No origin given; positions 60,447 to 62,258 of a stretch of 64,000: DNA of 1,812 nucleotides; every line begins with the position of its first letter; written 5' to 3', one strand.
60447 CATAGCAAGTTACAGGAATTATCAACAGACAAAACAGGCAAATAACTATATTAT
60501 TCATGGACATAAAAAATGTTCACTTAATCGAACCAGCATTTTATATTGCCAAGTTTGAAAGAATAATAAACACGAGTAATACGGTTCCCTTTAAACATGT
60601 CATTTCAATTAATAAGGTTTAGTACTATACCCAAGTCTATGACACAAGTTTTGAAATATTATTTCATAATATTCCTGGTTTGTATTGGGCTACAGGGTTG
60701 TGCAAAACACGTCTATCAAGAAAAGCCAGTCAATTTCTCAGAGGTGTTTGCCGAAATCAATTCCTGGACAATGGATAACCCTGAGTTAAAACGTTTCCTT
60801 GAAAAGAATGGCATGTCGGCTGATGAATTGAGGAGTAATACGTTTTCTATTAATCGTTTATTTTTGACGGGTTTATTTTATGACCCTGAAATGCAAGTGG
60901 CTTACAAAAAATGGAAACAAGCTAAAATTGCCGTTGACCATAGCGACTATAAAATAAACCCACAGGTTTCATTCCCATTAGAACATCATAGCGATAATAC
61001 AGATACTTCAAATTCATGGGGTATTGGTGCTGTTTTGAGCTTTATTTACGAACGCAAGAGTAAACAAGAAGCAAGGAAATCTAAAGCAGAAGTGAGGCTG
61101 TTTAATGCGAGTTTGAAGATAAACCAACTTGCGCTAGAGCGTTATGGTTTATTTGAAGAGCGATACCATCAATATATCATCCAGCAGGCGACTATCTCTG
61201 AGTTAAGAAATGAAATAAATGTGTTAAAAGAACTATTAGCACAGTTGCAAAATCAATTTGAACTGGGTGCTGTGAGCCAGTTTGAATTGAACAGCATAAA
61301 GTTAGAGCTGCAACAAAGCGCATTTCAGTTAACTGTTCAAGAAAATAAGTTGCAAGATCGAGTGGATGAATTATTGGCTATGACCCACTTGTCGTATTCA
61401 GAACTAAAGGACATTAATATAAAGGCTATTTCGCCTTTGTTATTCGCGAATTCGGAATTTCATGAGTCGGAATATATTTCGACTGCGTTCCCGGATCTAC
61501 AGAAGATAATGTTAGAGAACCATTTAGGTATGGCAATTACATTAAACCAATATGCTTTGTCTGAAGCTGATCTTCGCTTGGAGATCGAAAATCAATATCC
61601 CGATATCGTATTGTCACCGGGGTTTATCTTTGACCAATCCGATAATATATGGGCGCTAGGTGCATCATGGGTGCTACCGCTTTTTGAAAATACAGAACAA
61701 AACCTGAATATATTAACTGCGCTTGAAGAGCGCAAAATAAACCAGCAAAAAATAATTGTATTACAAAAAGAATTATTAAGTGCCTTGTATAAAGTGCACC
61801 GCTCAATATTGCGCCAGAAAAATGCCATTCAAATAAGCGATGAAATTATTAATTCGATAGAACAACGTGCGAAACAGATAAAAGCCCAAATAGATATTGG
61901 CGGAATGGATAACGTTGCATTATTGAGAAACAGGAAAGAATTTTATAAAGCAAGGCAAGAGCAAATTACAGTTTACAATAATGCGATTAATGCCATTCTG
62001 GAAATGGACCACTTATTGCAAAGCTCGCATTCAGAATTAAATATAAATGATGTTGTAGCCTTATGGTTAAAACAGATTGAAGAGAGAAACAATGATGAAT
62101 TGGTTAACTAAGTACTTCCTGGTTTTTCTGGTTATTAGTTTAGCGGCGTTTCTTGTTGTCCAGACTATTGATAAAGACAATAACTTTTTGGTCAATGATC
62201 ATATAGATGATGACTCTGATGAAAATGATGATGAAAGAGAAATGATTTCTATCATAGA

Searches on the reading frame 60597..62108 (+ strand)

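Call 16: search_protein_families(library=ncbifam, proteins=[window:60597-62108:+], max_evalue=0.001)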
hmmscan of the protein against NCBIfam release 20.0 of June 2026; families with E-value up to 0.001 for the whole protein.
window:60597-62108:+ (504 aa): 1 family
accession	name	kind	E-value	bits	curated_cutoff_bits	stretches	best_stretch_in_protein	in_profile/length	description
TIGR02971.1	heterocyst_DevB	subfamily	4.4e-05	23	129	1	157-278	65-184/327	ABC exporter membrane fusion protein, DevB family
